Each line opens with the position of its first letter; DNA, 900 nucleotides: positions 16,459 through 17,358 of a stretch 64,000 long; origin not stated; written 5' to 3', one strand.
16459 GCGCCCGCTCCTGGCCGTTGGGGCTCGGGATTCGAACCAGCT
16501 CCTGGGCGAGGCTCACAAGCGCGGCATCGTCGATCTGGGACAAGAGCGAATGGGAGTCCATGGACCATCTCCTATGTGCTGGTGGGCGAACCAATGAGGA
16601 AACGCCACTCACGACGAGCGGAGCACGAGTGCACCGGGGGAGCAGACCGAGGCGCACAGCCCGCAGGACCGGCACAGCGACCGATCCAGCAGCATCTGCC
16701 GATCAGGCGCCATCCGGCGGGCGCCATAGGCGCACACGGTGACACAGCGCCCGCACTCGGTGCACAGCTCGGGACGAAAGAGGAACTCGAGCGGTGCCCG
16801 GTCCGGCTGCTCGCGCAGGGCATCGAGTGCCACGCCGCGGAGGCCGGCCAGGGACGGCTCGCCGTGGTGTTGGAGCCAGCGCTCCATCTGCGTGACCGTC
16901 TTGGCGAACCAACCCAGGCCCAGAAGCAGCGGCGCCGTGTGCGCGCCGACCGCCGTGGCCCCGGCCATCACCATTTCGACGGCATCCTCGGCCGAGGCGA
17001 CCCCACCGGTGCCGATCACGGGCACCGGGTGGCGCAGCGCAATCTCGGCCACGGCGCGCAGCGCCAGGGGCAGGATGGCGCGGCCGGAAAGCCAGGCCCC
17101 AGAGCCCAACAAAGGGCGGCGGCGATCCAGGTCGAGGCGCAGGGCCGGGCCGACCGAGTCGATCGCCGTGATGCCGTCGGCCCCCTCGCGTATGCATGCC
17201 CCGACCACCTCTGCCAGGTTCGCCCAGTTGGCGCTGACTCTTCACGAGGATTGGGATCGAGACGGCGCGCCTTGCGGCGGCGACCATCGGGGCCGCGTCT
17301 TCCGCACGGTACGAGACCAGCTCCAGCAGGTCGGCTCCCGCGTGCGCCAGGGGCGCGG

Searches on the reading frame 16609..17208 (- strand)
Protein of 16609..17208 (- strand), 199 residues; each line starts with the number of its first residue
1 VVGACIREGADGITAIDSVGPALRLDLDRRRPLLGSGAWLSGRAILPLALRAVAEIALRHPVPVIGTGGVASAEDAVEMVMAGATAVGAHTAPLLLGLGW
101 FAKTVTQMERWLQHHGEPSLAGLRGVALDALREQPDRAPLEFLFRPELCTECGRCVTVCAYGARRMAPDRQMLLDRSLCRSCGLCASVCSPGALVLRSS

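Call 19: search_protein_families(library=pfam, proteins=[window:16609-17208:-], max_evalue=0.00001)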
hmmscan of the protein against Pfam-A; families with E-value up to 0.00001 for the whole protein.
window:16609-17208:- (199 aa): 8 families
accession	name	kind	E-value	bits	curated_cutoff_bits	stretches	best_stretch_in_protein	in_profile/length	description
PF01180.27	DHO_dh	-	9.1e-16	58.3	27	1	10-110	186-289/291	Dihydroorotate dehydrogenase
PF12837.12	Fer4_6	-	9.1e-11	41.6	25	1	144-163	4-23/24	4Fe-4S binding domain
PF00037.32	Fer4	-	6e-09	35.8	21.1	0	145-163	4-22/24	4Fe-4S binding domain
PF12838.12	Fer4_7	-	8.8e-08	32.9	27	1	149-193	2-52/52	4Fe-4S dicluster domain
PF12797.12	Fer4_2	-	1.1e-07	31.8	24.5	0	145-160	6-21/22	4Fe-4S binding domain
PF13187.11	Fer4_9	-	4.6e-07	30.2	27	1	149-193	2-51/52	4Fe-4S dicluster domain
PF14697.11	Fer4_21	-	1.5e-06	28.7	35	1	147-189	6-51/59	4Fe-4S dicluster domain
PF13237.11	Fer4_10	-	7.6e-06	26.2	25.5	0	145-189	5-52/53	4Fe-4S dicluster domain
